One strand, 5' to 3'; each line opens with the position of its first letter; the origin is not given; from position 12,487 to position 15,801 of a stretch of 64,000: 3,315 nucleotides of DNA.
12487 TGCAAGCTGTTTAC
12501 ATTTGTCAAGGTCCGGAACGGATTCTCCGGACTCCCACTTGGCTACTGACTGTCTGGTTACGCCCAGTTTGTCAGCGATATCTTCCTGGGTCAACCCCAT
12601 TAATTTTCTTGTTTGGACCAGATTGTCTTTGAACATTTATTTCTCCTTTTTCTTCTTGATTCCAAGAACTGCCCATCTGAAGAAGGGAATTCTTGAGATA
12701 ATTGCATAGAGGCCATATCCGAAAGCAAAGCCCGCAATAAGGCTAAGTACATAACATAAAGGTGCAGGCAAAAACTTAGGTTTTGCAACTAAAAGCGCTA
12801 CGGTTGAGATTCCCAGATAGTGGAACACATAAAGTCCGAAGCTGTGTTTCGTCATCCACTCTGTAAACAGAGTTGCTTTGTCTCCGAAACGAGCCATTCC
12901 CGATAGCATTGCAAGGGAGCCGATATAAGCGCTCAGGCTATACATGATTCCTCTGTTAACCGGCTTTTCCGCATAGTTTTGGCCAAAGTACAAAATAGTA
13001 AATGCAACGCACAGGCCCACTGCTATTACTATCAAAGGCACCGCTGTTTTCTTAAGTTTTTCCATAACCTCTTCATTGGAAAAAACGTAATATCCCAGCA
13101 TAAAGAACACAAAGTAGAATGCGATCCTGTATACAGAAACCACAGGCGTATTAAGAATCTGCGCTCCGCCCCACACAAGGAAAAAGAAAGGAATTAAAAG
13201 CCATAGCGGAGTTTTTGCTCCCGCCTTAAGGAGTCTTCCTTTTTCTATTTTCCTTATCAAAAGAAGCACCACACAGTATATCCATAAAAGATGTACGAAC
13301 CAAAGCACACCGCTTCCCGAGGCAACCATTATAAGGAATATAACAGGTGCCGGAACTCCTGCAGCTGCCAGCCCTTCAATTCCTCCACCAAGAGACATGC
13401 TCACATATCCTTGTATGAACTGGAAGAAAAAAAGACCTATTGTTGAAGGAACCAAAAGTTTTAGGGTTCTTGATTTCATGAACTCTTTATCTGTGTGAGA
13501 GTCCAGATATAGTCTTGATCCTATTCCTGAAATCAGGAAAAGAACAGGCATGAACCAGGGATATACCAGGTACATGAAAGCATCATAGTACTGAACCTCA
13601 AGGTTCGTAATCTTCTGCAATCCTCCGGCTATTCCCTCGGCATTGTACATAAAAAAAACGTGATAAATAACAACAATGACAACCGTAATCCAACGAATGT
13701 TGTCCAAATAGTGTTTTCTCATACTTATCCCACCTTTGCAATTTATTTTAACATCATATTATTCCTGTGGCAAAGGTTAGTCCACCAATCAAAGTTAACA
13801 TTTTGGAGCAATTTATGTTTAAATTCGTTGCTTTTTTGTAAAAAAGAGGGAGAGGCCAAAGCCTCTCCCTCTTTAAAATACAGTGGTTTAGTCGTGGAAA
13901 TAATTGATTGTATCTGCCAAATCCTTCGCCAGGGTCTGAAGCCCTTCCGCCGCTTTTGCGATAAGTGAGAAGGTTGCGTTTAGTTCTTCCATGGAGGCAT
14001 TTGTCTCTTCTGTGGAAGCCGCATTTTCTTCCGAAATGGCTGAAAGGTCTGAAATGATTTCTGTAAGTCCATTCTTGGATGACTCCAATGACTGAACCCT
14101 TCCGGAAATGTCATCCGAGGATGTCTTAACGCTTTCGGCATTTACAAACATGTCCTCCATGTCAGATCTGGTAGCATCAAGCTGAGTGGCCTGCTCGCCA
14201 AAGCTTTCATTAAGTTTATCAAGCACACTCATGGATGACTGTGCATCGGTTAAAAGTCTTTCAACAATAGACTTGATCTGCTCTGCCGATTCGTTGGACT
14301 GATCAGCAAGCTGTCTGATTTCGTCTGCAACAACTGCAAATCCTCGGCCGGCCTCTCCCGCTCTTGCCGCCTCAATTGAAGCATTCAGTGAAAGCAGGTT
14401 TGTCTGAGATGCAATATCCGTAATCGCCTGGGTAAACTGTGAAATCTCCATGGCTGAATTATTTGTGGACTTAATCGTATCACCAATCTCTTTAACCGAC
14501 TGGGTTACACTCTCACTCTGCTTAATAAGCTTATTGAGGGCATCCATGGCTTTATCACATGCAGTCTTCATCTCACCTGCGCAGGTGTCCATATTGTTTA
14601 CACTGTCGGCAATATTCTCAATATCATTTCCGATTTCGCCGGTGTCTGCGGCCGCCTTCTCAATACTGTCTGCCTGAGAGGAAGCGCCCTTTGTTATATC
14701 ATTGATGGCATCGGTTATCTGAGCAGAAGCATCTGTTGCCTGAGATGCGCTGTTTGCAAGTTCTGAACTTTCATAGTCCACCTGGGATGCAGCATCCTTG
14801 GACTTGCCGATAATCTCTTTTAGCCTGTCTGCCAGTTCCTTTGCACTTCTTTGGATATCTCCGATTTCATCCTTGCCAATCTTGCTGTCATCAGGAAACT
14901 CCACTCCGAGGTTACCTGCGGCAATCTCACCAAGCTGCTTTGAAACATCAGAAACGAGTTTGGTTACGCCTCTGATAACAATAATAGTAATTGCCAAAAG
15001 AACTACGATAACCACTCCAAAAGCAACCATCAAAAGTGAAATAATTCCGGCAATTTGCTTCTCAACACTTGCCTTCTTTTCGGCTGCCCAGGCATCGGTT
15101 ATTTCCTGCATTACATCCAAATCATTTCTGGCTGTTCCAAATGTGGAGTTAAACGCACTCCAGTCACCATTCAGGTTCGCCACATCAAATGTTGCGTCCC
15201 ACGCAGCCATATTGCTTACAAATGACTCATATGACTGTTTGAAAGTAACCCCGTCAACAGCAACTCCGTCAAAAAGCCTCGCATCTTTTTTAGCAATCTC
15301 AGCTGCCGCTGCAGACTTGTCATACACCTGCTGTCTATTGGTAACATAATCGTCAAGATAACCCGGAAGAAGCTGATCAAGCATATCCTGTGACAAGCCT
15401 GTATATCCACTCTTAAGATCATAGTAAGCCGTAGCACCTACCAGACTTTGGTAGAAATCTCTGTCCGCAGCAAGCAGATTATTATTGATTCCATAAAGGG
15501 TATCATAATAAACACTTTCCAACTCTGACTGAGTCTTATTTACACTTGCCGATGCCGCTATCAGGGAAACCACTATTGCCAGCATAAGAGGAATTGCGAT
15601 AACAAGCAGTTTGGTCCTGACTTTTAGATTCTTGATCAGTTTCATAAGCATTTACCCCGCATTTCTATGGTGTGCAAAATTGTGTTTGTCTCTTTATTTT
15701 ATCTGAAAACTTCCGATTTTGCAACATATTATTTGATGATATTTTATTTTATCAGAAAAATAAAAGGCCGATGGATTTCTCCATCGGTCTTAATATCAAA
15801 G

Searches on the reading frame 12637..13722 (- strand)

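Call 7: search_protein_families(library=pfam, proteins=[window:12637-13722:-])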
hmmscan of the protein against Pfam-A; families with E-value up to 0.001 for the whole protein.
window:12637-13722:- (361 aa): 1 family
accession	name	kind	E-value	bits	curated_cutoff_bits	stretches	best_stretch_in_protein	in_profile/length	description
PF01757.29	Acyl_transf_3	-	7.7e-23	81.5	31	1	4-338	2-324/326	Acyltransferase domain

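Call 8: search_protein_families(library=ncbifam, proteins=[window:12637-13722:-])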
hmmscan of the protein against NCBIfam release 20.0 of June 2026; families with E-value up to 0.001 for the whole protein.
window:12637-13722:- (361 aa): 1 family
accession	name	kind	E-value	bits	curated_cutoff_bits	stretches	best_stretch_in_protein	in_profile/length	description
NF003014.0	PRK03854.1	equivalog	2.5e-15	56.5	338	1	2-354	8-372/386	glucans biosynthesis protein MdoC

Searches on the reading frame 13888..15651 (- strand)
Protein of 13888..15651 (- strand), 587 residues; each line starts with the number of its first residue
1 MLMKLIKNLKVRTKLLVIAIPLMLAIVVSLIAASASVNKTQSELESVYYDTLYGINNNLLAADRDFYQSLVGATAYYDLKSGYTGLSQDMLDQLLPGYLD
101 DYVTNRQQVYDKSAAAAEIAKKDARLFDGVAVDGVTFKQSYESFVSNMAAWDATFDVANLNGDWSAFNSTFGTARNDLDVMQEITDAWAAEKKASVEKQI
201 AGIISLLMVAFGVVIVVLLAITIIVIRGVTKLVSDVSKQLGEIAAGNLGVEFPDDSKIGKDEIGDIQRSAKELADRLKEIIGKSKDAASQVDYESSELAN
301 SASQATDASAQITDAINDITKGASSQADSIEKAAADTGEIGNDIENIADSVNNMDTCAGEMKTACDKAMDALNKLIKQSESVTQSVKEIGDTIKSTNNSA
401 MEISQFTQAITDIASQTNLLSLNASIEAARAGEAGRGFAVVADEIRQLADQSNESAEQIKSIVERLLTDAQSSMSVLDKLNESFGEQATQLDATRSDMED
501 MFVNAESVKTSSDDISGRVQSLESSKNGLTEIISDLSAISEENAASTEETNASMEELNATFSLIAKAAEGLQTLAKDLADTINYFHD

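Call 7: search_protein_families(library=pfam, proteins=[window:13888-15651:-])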
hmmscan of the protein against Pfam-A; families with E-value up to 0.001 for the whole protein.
window:13888-15651:- (587 aa): 4 families
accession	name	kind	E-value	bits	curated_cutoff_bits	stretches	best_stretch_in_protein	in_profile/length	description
PF00015.26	MCPsignal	-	5.9e-35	121.1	34.6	1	379-524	11-156/172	Methyl-accepting chemotaxis protein (MCP) signalling domain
PF07889.17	DUF1664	-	0.00039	20.9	34.6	0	508-583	43-118/124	Protein of unknown function (DUF1664)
PF12729.13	4HB_MCP_1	-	0.00046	20.2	27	1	8-56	1-49/181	Four helix bundle sensory module for signal transduction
PF10046.14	BLOC1_2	-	0.00057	20.6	33.4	0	456-541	4-89/96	Biogenesis of lysosome-related organelles complex-1 subunit 2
